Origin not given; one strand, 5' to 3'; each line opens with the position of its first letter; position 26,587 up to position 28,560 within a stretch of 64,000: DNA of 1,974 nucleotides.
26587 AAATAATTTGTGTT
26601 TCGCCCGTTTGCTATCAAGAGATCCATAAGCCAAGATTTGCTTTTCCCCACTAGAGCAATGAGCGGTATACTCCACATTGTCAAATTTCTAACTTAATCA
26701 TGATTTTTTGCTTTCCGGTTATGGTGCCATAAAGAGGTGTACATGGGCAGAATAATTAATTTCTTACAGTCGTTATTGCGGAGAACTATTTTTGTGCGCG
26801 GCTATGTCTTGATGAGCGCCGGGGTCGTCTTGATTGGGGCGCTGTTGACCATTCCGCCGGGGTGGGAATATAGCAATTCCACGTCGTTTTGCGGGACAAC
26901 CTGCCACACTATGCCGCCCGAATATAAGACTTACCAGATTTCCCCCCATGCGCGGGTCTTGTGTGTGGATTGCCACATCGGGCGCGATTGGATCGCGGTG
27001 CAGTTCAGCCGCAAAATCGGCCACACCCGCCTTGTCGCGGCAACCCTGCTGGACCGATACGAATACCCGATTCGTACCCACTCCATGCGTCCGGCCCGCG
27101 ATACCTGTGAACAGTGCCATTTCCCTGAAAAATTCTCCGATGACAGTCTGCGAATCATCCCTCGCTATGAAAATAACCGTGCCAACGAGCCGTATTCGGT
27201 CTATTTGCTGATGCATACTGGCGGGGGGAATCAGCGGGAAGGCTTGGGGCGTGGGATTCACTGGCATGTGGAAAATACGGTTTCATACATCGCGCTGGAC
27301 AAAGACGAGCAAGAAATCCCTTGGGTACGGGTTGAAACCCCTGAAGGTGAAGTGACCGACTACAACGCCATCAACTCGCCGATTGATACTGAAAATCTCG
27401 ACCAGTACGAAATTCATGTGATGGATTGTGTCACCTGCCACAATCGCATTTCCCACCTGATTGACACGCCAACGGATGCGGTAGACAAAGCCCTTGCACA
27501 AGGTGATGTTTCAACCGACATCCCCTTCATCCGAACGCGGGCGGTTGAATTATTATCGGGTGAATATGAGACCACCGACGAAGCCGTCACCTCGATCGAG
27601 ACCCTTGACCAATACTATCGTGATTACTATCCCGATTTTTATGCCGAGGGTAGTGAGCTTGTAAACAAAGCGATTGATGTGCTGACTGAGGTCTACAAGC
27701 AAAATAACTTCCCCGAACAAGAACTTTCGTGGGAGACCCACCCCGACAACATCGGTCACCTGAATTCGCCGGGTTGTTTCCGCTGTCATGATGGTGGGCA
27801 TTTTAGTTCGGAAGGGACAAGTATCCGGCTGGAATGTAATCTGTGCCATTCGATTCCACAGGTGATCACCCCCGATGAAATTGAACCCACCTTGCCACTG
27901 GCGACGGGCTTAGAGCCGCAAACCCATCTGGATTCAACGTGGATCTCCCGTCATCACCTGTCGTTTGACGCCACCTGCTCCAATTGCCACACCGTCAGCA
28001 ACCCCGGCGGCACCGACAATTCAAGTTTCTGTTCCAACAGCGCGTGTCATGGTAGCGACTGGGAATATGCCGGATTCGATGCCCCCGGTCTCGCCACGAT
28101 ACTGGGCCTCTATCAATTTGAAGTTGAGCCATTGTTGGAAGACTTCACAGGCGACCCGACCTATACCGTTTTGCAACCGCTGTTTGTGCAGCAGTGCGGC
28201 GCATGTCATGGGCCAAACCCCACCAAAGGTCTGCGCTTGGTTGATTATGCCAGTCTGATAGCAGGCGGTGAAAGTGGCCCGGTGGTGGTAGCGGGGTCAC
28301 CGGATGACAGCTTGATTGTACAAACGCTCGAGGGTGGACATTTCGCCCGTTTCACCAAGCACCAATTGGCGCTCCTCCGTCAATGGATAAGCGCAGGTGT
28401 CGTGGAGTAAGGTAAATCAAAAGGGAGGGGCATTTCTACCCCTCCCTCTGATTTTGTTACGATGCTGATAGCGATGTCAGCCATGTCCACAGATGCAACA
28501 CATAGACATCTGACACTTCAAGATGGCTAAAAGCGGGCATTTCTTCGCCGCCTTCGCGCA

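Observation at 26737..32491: Four-gene multihaem cytochrome c / cytochrome b cluster suggestive of a quinol-linked extracytoplasmic electron conduit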

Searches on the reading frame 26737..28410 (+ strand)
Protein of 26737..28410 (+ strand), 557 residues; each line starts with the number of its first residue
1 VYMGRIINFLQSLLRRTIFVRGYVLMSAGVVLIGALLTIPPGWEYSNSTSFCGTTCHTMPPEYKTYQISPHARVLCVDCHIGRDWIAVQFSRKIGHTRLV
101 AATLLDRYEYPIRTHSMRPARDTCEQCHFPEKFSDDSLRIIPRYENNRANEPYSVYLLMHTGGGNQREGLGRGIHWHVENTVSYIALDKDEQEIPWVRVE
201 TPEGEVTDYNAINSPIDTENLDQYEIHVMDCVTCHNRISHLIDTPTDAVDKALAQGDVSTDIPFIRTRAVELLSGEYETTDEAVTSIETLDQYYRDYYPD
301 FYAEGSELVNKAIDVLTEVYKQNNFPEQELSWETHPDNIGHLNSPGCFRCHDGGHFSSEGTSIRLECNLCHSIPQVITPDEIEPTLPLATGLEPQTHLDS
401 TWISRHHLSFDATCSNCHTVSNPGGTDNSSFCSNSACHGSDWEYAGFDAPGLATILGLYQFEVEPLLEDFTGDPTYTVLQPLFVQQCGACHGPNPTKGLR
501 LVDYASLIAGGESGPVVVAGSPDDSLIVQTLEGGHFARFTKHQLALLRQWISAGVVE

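Call 4: search_protein_families(library=pfam, proteins=[window:26737-28410:+], max_evalue=0.1)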
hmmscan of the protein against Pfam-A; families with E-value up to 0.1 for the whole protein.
window:26737-28410:+ (557 aa): 5 families
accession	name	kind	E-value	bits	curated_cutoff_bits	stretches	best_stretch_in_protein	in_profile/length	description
PF03264.19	Cytochrom_NNT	-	8.3e-09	35.8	24.1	1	24-108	11-99/174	NapC/NirT cytochrome c family, N-terminal region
PF07635.16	PSCyt1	-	1.4e-06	29.2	22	1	487-529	1-44/59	Planctomycete cytochrome C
PF14537.11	Cytochrom_c3_2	-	7.9e-06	26.7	25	0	406-444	1-39/79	Cytochrome c3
PF14522.11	Cytochrome_C7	-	0.0013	18.9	24.8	0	335-372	43-67/67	Cytochrome c7 and related cytochrome c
PF10242.14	L_HMGIC_fpl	-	0.02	15.6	25.2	1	8-56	94-144/181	Lipoma HMGIC fusion partner-like protein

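Call 5: search_protein_families(library=ncbifam, proteins=[window:26737-28410:+], max_evalue=0.1)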
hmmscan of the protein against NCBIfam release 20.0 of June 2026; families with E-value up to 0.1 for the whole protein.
window:26737-28410:+ (557 aa): 7 families
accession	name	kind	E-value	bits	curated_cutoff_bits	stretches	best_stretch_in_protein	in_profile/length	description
TIGR03153.1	cytochr_NrfH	equivalog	2.7e-12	46.9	134.2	1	28-128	6-109/138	cytochrome c nitrite reductase small subunit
NF011606.0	PRK15032.1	equivalog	3.6e-05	23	455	1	25-96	20-96/390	pentaheme c-type cytochrome TorC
TIGR02161.1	napC_nirT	subfamily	0.00093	19.1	310.6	1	24-105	20-106/185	periplasmic nitrate (or nitrite) reductase c-type cytochrome, NapC/NirT family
NF047727.1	4hemeCytCCctA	equivalog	0.0012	19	180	0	341-372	34-65/109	tetraheme c-type cytochrome CctA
TIGR02162.1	torC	equivalog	0.0012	18.2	478.2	1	24-109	18-109/387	pentaheme c-type cytochrome TorC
NF047812.1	LIC11213_lipo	equivalog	0.0013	18.9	100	1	478-552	42-113/118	LIC11213 family lipoprotein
NF007906.0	PRK10617.1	equivalog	0.018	14.9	349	0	27-100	35-110/200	cytochrome c-type protein NapC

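Call 6: search_solved_structures(query=window:26737-28410:+, max_evalue=1)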
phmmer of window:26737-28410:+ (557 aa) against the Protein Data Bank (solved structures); distinct sequences matched with E-value up to 1: 1.
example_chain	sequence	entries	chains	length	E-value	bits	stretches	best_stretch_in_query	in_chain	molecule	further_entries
2j7a_C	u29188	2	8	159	2.4e-07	32.8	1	29-100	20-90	CYTOCHROME C QUINOL DEHYDROGENASE NRFH | NAPC/NIRT CYTOCHROME C FAMILY PROTEIN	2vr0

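Call 66: search_solved_structures(query=window:26737-28410:+, max_evalue=0.01, show_alignments=1)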
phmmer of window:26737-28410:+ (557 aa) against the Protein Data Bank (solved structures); distinct sequences matched with E-value up to 0.01: 1.
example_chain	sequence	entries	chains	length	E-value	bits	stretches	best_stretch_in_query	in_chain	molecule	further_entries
2j7a_C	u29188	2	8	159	2.4e-07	32.8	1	29-100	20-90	CYTOCHROME C QUINOL DEHYDROGENASE NRFH | NAPC/NIRT CYTOCHROME C FAMILY PROTEIN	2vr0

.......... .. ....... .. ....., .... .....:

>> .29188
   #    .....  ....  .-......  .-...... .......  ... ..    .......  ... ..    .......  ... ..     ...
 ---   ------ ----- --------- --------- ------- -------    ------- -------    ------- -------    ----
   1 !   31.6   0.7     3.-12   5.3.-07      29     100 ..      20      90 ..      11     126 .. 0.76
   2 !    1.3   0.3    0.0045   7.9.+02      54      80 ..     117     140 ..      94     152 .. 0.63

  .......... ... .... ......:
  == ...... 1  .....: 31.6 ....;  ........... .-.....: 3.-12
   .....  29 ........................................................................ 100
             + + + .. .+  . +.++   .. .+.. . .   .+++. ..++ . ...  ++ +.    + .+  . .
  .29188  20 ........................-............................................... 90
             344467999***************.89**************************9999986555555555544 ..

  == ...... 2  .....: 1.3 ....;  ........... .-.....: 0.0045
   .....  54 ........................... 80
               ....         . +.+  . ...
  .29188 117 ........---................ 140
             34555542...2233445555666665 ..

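Call 75: search_protein_representatives(protein=window:26737-28410:+)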
Query: 557 residues. Proteins with E-value up to 0.001 (for the whole library): 5720; up to 1e-10: 1744; up to 1e-30: 552. The best 150 are listed.
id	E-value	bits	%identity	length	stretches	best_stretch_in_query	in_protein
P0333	5.7e-166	569.8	50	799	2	23-451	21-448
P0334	9.7e-159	545.9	47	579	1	20-556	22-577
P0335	3.2e-147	507.9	46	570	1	27-556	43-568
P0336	1.5e-143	495.7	48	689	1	22-456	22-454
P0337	1.9e-140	485.5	50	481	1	28-456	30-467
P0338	2.5e-137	475.2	46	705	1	32-493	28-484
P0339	4.4e-133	461.2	49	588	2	34-378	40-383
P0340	2.3e-127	442.3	45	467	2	117-457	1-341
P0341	6.8e-126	437.4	43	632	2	14-492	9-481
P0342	4.6e-123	428.1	45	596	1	32-449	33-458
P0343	6.5e-119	414.4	45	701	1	43-453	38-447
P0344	1.3e-115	403.5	58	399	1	255-556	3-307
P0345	3.3e-107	375.7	41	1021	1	28-448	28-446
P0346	7.4e-107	374.6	39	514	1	22-494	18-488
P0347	9.5e-106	370.9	41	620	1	27-441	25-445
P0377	6.0e-85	302.2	41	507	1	41-374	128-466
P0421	1.7e-73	264.4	39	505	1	30-374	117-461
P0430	6.7e-72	259.2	40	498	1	42-374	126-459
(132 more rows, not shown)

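Call 79: search_protein_families(library=ncbifam, proteins=[P0377, P0421, P0430, P0334], max_evalue=0.01)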
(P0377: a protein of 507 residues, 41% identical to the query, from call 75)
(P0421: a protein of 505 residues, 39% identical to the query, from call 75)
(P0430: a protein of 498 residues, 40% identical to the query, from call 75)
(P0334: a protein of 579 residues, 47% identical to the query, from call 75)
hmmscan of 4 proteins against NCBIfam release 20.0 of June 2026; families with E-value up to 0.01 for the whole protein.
P0377 (507 aa): 5 families
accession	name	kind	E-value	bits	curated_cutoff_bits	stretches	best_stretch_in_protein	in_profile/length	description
TIGR03153.1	cytochr_NrfH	equivalog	1.5e-14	54.2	134.2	1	116-217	8-109/138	cytochrome c nitrite reductase small subunit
TIGR02162.1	torC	equivalog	1.2e-06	28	478.2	1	111-195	19-108/387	pentaheme c-type cytochrome TorC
TIGR02161.1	napC_nirT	subfamily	5.7e-06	26.3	310.6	1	105-194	14-108/185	periplasmic nitrate (or nitrite) reductase c-type cytochrome, NapC/NirT family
NF011606.0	PRK15032.1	equivalog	5.7e-06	25.7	455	1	99-191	8-104/390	pentaheme c-type cytochrome TorC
NF047727.1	4hemeCytCCctA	equivalog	0.0011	19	180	1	436-503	37-106/109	tetraheme c-type cytochrome CctA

P0421 (505 aa): 1 family
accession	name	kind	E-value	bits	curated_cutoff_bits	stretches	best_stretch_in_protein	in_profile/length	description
TIGR03153.1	cytochr_NrfH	equivalog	2.4e-14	53.6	134.2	1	109-215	5-109/138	cytochrome c nitrite reductase small subunit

P0430 (498 aa): 3 families
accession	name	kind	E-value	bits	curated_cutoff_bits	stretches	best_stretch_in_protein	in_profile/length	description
TIGR03153.1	cytochr_NrfH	equivalog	6.9e-12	45.6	134.2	1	111-214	8-109/138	cytochrome c nitrite reductase small subunit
TIGR02162.1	torC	equivalog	0.002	17.4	478.2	1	98-192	9-108/387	pentaheme c-type cytochrome TorC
NF011606.0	PRK15032.1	equivalog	0.0072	15.5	455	0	96-187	8-103/390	pentaheme c-type cytochrome TorC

P0334 (579 aa): 7 families
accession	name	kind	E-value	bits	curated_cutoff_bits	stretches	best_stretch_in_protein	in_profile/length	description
TIGR03153.1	cytochr_NrfH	equivalog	2.7e-15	56.7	134.2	1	32-130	8-109/138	cytochrome c nitrite reductase small subunit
NF047812.1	LIC11213_lipo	equivalog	6.5e-09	35.9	100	1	505-576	50-116/118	LIC11213 family lipoprotein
NF011606.0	PRK15032.1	equivalog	1.5e-06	27.6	455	1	27-96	20-94/390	pentaheme c-type cytochrome TorC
TIGR02161.1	napC_nirT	subfamily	3e-06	27.2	310.6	1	35-109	29-108/185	periplasmic nitrate (or nitrite) reductase c-type cytochrome, NapC/NirT family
TIGR02162.1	torC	equivalog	3e-05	23.5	478.2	1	35-112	28-110/387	pentaheme c-type cytochrome TorC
NF007906.0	PRK10617.1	equivalog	0.0014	18.5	349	0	35-96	38-104/200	cytochrome c-type protein NapC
TIGR04315.1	octaheme_Shew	subfamily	0.0018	17.4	375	0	42-132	63-154/440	tetrathionate reductase family octaheme c-type cytochrome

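Call 82: list_cluster_members(proteins=[P0121, P0001, window:26743-28410:+])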
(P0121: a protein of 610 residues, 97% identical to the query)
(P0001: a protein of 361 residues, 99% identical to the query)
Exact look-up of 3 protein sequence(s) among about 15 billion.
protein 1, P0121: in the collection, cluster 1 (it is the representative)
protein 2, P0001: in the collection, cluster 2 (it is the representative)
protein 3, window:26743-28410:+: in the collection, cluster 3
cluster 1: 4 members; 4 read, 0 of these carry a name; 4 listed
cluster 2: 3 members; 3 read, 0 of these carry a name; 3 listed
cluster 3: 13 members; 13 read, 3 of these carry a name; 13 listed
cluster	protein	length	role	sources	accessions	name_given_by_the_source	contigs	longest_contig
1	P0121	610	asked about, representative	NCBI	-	-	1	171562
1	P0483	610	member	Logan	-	-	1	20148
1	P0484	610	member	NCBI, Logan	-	-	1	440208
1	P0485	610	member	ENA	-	-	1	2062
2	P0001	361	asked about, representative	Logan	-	-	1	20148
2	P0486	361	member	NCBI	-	-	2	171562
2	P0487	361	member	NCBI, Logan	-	-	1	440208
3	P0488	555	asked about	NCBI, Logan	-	-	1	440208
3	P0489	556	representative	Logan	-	-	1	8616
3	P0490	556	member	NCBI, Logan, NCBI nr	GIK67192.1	MAG: hypothetical protein BroJett018_49860 [Chloroflexota bacterium]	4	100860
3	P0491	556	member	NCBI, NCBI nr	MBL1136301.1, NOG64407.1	MAG: hypothetical protein HND46_13400 [Chloroflexi bacterium] | hypothetical protein [Chloroflexota bacterium]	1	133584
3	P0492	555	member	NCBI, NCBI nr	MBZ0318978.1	MAG: NapC/NirT family cytochrome c, partial [Anaerolineae bacterium] | NapC/NirT family cytochrome c [Anaerolineae bacterium]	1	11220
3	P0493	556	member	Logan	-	-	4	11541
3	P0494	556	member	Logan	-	-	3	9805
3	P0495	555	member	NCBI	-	-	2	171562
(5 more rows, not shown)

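Call 83: find_encoding_contigs(protein=window:26743-28410:+, flank=3000, max_places=2)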
Protein window:26743-28410:+ (555 aa): 2 contigs read that carry it; 1 place shown.
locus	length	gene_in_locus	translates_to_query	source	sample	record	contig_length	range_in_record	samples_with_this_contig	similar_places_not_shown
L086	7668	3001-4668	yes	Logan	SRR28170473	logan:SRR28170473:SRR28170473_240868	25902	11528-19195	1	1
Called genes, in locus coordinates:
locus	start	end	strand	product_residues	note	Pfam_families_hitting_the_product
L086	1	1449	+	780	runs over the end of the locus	PF00933:Glyco_hydro_3, PF01915:Glyco_hydro_3_C, PF14310:Fn3-like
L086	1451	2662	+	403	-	PF01270:Glyco_hydro_8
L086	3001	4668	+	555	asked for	PF03264:Cytochrom_NNT, PF14537:Cytochrom_c3_2 (faint), PF07635:PSCyt1 (weak)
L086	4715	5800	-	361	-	PF01292:Ni_hydr_CYTB, PF13442:Cytochrome_CBB3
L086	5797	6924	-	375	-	PF03264:Cytochrom_NNT (faint), PF14522:Cytochrome_C7 (faint), PF09699:Paired_CXXCH_1 (faint), PF14537:Cytochrom_c3_2 (weak)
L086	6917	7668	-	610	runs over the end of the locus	PF09699:Paired_CXXCH_1 (faint), PF14522:Cytochrome_C7 (faint), PF14537:Cytochrom_c3_2 (faint), PF22113:Mtrc-MtrF_II-IV_dom (faint), PF13435:Cytochrome_C554 (faint)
